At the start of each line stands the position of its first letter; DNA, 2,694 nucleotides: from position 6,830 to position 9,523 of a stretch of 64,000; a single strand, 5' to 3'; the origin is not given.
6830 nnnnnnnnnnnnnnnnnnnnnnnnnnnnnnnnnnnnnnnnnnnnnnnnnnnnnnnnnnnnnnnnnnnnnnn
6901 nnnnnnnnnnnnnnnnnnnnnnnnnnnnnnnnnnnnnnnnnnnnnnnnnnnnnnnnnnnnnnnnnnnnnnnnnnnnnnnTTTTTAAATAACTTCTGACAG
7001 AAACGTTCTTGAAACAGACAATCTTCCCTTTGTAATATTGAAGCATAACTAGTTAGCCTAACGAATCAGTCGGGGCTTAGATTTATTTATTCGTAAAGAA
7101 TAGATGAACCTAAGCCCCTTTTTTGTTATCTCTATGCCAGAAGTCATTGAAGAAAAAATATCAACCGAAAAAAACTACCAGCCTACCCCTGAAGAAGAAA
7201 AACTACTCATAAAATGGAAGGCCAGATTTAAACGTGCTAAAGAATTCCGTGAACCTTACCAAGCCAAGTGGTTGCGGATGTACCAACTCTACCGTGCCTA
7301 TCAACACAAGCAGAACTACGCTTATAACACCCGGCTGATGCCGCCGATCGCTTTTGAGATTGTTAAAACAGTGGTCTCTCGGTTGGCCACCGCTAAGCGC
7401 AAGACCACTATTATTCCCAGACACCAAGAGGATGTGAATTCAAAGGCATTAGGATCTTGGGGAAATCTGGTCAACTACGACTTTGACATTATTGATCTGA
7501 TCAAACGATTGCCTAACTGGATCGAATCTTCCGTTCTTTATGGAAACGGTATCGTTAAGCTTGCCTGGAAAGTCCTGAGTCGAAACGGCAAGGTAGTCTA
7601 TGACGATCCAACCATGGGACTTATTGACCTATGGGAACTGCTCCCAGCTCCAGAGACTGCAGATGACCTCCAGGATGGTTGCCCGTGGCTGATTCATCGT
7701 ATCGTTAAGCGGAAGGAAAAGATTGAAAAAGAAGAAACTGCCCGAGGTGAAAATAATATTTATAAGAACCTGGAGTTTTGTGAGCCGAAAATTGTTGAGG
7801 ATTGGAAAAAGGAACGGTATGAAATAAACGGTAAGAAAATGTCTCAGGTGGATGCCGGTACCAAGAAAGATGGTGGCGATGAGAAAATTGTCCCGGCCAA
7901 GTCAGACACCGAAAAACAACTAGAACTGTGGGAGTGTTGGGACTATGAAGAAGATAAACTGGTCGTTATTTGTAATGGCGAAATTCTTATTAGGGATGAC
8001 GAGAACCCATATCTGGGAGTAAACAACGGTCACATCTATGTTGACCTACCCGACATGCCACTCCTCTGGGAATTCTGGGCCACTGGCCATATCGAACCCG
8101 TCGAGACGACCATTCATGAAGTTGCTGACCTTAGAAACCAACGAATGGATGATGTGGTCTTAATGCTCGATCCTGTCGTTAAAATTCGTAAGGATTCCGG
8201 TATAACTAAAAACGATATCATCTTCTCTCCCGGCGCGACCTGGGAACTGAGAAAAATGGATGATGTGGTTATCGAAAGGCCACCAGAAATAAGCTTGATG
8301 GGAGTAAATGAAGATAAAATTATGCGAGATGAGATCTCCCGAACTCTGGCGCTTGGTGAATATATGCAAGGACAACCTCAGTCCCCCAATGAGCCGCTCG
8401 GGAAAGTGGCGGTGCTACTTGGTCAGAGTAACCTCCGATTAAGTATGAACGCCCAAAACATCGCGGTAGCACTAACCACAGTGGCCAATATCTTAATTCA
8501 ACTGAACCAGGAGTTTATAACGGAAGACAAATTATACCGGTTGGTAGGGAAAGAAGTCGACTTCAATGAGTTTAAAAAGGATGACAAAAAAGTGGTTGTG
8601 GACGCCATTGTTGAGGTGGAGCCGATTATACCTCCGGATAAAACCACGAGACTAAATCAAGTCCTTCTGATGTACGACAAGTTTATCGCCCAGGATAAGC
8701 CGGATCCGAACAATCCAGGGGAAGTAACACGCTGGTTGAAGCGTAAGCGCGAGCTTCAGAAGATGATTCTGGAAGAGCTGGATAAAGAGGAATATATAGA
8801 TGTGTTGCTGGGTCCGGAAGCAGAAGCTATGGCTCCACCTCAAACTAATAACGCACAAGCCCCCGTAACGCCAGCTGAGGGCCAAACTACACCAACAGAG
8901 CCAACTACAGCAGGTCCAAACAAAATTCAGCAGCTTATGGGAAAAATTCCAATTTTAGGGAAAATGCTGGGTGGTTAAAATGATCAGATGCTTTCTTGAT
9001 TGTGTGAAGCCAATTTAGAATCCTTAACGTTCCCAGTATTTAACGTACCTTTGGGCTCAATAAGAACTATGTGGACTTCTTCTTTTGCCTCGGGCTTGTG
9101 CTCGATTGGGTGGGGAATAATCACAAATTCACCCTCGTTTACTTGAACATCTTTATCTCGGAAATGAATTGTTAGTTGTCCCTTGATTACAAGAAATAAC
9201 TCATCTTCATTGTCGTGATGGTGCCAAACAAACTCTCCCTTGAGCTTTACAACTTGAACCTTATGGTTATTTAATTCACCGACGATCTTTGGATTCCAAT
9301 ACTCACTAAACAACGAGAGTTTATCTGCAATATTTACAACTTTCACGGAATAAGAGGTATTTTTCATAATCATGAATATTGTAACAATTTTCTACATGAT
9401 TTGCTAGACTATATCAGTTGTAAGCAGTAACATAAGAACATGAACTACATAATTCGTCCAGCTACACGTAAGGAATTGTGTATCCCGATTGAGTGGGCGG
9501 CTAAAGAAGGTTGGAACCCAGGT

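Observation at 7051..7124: Conserved palindromic box, long hairpin and U-run present twice, each just before a structural-gene block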

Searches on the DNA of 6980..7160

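Call 28: search_rna_families(source=window, start=6980, end=7160, threshold=evalue, max_evalue=10)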
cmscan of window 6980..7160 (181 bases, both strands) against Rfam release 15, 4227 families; matches with E-value up to 10: 12.
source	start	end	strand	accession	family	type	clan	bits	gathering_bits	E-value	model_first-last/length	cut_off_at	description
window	7064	7124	+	RF03623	mir-1252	Gene; miRNA;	-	24.6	70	0.028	1-65/65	no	mir-1252 microRNA precursor family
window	7072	7118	+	RF04225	MIR7502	Gene; miRNA;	-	18.5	71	6.9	1-143/143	no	MIR7502 microRNA precursor family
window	7069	7121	+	RF03956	mir-737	Gene; miRNA;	-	17.3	60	2.4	1-63/63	no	mir-737 microRNA precursor family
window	7059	7131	-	RF00742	MIR162_1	Gene; miRNA;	CL00150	16.2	75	0.34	1-112/112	no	MIR162_1 microRNA precursor family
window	7074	7116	-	RF04171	MIR1509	Gene; miRNA;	-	15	87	2.3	1-121/121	no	MIR1509 microRNA precursor family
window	7076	7102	-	RF01103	UPD-PKc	Cis-reg;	-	14.2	40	7.4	1-29/29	no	Pseudoknot of upstream pseudoknot domain (UPD) of the 3'UTR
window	7072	7117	+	RF04157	MIR9486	Gene; miRNA;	-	13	100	5.1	1-119/119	no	MIR9486 microRNA precursor family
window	7070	7118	-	RF01169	SNORD112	Gene; snRNA; snoRNA; CD-box;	CL00069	13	58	8.1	1-77/77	no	Small nucleolar RNA SNORD112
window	7072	7160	-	RF04338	Plastid-psbJ-2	Cis-reg;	CL00152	12.7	65.6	3.2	39-144/144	5'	Plastid-psbJ-2 3UTR RNA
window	7130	7160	+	RF01100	PK-BYV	Cis-reg;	-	11.3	50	6.4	1-33/40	3'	3'-terminal pseudoknot in BYV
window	7008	7118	-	RF01794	sok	Gene; antitoxin;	-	8.7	59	9.4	1-157/157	no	sok antitoxin (CssrC)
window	6980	7032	-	RF02173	SMAD5-AS1_1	Gene; lncRNA;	-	7.3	45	5.8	1-54/263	3'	SMAD5 antisense RNA 1 conserved region 1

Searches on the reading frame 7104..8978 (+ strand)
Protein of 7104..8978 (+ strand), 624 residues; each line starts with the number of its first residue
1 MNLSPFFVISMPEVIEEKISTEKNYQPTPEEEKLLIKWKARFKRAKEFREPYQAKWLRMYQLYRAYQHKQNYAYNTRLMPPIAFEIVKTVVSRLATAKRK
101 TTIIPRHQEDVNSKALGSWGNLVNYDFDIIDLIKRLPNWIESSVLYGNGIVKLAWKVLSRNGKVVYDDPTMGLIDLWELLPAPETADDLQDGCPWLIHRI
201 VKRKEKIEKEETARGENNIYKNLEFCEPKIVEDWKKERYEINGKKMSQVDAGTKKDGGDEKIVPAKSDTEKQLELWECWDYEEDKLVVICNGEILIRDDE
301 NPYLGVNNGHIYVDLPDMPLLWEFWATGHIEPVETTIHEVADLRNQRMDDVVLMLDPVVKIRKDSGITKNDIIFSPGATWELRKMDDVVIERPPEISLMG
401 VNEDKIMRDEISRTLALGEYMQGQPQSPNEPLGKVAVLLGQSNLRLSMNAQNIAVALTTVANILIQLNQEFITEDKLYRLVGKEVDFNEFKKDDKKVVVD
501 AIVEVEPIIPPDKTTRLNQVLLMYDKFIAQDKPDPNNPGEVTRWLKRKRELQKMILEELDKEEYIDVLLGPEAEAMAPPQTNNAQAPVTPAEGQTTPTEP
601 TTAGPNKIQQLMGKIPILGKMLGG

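Call 16: search_protein_families(library=phrogs, proteins=[window:7104-8978:+])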
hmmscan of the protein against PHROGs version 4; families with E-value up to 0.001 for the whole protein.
window:7104-8978:+ (624 aa): 2 families
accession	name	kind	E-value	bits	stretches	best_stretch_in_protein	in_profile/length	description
phrog_332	-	connector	2.5e-11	43.7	1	30-448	6-405/560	head-tail adaptor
phrog_1216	-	head and packaging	8.5e-05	22.3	0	194-505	235-543/714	portal protein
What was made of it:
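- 7134..8978 (+): Portal gene with corrected start (ATG 7134). There is no Shine-Dalgarno sequence, and no room for another promoter after the terminator. PHROG portal and head-tail adaptor hits (call 16).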

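Call 21: find_related_loci(query=window:7134-8978:+, collection=viral_contigs, flank=6000)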
Query window:7134-8978:+ (614 aa) in viral_contigs; peptide patterns used: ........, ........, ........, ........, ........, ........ (x = any residue, [..] = any of these).
71 stretches matched a pattern; 21 encode a relative of the query (tblastn E <= 1e-3); 19 distinct loci.
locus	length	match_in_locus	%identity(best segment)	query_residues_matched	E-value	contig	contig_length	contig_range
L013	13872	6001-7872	76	2-612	0e+0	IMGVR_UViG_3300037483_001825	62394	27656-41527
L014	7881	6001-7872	76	2-612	0e+0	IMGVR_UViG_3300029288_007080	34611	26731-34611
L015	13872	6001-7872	74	2-612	0e+0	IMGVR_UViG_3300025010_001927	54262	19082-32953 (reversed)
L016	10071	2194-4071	75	2-614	0e+0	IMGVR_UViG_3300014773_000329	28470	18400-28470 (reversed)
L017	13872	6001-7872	74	2-612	0e+0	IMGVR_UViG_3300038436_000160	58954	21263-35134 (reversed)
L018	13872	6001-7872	74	2-612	0e+0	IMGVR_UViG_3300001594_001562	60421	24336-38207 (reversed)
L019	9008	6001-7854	75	1-614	0e+0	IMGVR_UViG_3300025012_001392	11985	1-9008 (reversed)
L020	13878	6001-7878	71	1-613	0e+0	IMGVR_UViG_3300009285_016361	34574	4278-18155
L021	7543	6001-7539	78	2-509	0e+0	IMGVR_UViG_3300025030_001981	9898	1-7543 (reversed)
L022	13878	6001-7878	75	2-614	0e+0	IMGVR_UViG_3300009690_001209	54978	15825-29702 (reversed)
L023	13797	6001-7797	62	15-610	0e+0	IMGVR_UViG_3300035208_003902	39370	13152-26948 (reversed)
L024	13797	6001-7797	62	15-610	0e+0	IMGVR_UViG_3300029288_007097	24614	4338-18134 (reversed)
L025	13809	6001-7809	64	9-611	0e+0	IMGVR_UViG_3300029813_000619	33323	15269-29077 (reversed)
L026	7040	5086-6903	59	6-610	0e+0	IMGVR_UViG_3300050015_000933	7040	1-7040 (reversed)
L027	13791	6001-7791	59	15-610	0e+0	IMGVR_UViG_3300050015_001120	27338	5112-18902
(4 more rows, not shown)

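Call 27: find_related_loci(query=window:7134-8978:+, collection=genome_contigs, flank=10000)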
Query window:7134-8978:+ (614 aa) in genome_contigs; peptide patterns used: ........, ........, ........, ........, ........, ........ (x = any residue, [..] = any of these).
339 stretches matched a pattern; 22 encode a relative of the query (tblastn E <= 1e-3); 21 distinct loci.
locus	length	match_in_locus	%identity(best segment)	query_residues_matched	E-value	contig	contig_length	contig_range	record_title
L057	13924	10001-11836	86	1-612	0e+0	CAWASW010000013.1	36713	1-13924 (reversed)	MAG: Candidatus Woesebacteria bacterium isolate MFD02832.bin.1.153 genome assembly, contig: contig_41422, whole genome s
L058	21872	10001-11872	76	2-612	0e+0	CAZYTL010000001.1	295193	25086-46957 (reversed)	MAG TPA_asm: uncultured Gammaproteobacteria bacterium isolate SRP323688_co1_138 genome assembly, contig: NODE_51_length_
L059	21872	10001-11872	75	2-612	0e+0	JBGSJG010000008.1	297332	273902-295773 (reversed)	MAG: Patescibacteria group bacterium isolate JTS-AC151 k141_2430206, whole genome shotgun sequence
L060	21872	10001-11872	76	2-612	0e+0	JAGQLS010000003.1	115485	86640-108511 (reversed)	MAG: Candidatus Woesebacteria bacterium isolate HKST-UBA22 NODE_3_length_115485_cov_5.806088, whole genome shotgun seque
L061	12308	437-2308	76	2-612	0e+0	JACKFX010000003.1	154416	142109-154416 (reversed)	MAG: Pseudomonadales bacterium isolate HK-STAS-PATE-16 HK-STAS-PATE-16_3, whole genome shotgun sequence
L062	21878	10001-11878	74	2-614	0e+0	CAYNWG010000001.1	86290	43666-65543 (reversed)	MAG TPA_asm: uncultured Pseudomonadales bacterium isolate SRP286056_co1_440 genome assembly, contig: NODE_211_length_862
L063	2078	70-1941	74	2-612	0e+0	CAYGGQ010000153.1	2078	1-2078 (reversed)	MAG TPA_asm: uncultured Gammaproteobacteria bacterium isolate ERP113451_co3_125 genome assembly, contig: NODE_80228_leng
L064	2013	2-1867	73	6-614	0e+0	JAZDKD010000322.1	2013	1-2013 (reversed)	MAG: Pseudomonadota bacterium isolate MEGAHIT-group-0.518 k141_18534446, whole genome shotgun sequence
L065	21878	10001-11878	74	2-614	0e+0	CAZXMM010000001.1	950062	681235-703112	MAG TPA_asm: uncultured Gammaproteobacteria bacterium isolate SRP173033_co1_283 genome assembly, contig: NODE_1_length_9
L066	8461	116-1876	76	39-612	0e+0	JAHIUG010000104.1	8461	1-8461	MAG: Patescibacteria group bacterium isolate MM_PC_MetaG.mb.242 MM_PC_MetaG.mb.242_k141_1705158, whole genome shotgun se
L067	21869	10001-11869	71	1-613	0e+0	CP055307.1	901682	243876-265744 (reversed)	MAG: Candidatus Woesebacteria bacterium isolate Ch104b chromosome, complete genome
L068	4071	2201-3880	67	2-593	0e+0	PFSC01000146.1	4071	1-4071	MAG: Candidatus Roizmanbacteria bacterium CG_4_9_14_0_2_um_filter_39_13 CG_4_9_14_0.2_um_filter_scaffold_28960_c, whole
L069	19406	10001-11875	74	3-614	0e+0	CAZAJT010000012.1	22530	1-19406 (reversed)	MAG TPA_asm: uncultured Gammaproteobacteria bacterium isolate binchicken_co251_706 genome assembly, contig: NODE_3140_le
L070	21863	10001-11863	71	1-613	0e+0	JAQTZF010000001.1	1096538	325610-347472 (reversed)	MAG: Candidatus Daviesbacteria bacterium isolate STC_54 NODE_2_length_1096538_cov_10.617223_Sandtown_C, whole genome sho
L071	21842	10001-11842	87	1-614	0e+0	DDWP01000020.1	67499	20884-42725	MAG TPA_asm: Candidatus Shapirobacteria bacterium UBA2283 UBA2283_contig_7685, whole genome shotgun sequence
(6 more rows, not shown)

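Call 46: search_protein_families(library=pfam, proteins=[L070:33-578:+, L070:739-1077:+, L070:1074-1454:+, L070:1609-1869:+, L070:1838-2341:+, L070:2164-2589:+, L070:6326-7465:+, L070:7462-8199:+, L070:8308-9300:+, L070:9398-9784:+], max_evalue=0.01)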
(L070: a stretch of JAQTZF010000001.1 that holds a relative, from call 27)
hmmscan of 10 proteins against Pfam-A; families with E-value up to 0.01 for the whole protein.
L070:33-578:+ (181 aa): 0 families

L070:739-1077:+ (112 aa): 0 families

L070:1074-1454:+ (126 aa): 0 families

L070:1609-1869:+ (86 aa): 0 families

L070:1838-2341:+ (167 aa): 1 family
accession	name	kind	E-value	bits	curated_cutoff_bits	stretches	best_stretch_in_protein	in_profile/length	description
PF25330.1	C2_nem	-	0.01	16.2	27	0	28-86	46-105/142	Nematode specific C2 domain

L070:2164-2589:+ (141 aa): 0 families

L070:6326-7465:+ (379 aa): 1 family
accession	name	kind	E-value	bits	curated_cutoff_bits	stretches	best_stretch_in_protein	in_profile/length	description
PF02618.21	YceG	-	2.9e-67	227.5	32.4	1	88-369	3-274/275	YceG-like family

L070:7462-8199:+ (245 aa): 0 families

L070:8308-9300:+ (330 aa): 1 family
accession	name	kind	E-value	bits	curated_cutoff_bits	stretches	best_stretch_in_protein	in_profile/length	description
PF00565.23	SNase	-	5e-22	78.8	21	1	135-245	1-107/107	Staphylococcal nuclease homologue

L070:9398-9784:+ (128 aa): 0 families

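Call 70: search_protein_families(library=phrogs, proteins=[L070:9398-9784:+], max_evalue=0.01)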
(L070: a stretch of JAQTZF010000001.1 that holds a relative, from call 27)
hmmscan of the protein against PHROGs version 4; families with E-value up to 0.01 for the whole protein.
L070:9398-9784:+ (128 aa): 1 family
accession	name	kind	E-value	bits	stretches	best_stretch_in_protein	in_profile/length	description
phrog_35833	-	unknown function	0.0068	17.5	0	88-119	12-44/64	-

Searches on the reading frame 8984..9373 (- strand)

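Call 17: search_protein_families(library=phrogs, proteins=[window:8984-9373:-])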
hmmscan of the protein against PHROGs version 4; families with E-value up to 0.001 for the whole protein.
window:8984-9373:- (129 aa): 1 family
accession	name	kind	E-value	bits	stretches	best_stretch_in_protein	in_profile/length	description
phrog_4992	-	unknown function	0.00031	21.8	1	39-100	80-141/156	-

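Call 40: search_protein_families(library=pfam, proteins=[window:8984-9373:-], max_evalue=0.01)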
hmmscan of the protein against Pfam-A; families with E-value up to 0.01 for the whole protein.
window:8984-9373:- (129 aa): 11 families
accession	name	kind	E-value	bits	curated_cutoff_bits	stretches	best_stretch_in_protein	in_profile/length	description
PF07883.17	Cupin_2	-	4.3e-11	42.8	27.2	1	42-102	5-66/70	Cupin domain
PF02311.25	AraC_binding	-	1.4e-05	25.3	21.1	1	48-98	16-65/135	AraC-like ligand binding domain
PF03079.20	ARD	-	0.0015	19.2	27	1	42-103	78-144/157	ARD/ARD' family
PF21621.3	MPI_cupin_dom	-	0.0024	18.2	27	1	38-89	12-62/79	Mannose-6-phosphate isomerase, cupin domain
PF06052.18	3-HAO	-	0.0024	18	25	1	50-103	47-105/151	3-hydroxyanthranilic acid dioxygenase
PF12973.13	Cupin_7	-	0.0028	17.9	27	1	46-103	43-97/105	ChrR Cupin-like domain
PF05899.18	Cupin_3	-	0.0042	17.2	23.5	1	50-98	19-68/74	EutQ-like cupin domain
PF01050.24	MannoseP_isomer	-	0.0051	17.4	23.6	1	36-106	27-99/116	Mannose-6-phosphate isomerase C-terminal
PF12852.13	Cupin_6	-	0.0055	16.9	26.7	1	58-94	36-74/183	Cupin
PF22200.2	ExsA_N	-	0.0064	17.3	27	0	59-86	3-30/136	ExsA N-terminal regulatory domain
PF00027.35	cNMP_binding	-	0.0076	16.6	27.5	0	45-76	6-37/89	Cyclic nucleotide-binding domain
